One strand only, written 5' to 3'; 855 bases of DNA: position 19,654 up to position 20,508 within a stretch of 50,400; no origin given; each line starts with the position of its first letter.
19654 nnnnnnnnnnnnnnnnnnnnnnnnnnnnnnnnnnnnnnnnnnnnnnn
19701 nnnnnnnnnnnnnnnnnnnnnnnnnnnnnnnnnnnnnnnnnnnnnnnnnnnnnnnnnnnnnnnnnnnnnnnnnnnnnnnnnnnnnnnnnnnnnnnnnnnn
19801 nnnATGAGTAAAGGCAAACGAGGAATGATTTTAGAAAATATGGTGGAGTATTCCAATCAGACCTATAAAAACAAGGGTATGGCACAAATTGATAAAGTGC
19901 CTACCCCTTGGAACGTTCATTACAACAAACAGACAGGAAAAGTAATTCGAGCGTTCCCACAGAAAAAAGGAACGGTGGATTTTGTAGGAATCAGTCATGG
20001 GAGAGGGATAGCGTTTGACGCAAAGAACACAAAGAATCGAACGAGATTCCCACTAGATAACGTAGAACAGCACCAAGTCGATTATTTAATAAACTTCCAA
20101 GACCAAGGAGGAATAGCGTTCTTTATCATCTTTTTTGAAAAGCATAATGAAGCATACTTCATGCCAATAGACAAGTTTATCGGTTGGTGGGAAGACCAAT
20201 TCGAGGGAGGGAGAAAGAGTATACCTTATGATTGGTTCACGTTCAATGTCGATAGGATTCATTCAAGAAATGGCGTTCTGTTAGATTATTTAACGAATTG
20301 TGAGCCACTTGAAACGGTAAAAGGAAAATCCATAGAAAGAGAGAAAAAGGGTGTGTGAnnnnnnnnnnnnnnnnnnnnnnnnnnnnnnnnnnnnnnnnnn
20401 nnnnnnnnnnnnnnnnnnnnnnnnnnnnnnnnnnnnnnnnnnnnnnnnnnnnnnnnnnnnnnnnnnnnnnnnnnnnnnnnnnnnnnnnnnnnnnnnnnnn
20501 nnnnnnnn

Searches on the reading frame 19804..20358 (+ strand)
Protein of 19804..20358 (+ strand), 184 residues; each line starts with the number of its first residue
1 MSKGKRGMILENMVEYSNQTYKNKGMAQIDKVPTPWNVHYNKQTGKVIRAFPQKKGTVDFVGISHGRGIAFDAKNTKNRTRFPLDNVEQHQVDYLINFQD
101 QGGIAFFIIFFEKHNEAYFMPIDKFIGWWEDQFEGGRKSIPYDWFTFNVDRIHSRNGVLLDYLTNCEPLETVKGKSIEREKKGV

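Call 11: search_protein_families(library=pfam, proteins=[window:19804-20358:+], max_evalue=0.01)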
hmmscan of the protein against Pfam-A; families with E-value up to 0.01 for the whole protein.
window:19804-20358:+ (184 aa): 2 families
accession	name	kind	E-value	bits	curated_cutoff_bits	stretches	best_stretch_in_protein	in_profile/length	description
PF03838.20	RecU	-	6.9e-49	166.4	25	1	6-164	1-159/162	Recombination protein U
PF01870.24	Hjc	-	0.004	17.5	21.1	1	43-122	13-91/93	Archaeal holliday junction resolvase (hjc)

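Call 12: search_protein_families(library=phrogs, proteins=[window:19804-20358:+], max_evalue=0.001)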
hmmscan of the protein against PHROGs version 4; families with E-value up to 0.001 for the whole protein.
window:19804-20358:+ (184 aa): 1 family
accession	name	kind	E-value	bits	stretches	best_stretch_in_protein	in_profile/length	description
phrog_843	-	DNA, RNA and nucleotide metabolism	1.5e-52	178.8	1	1-174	5-171/177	Holliday junction resolvase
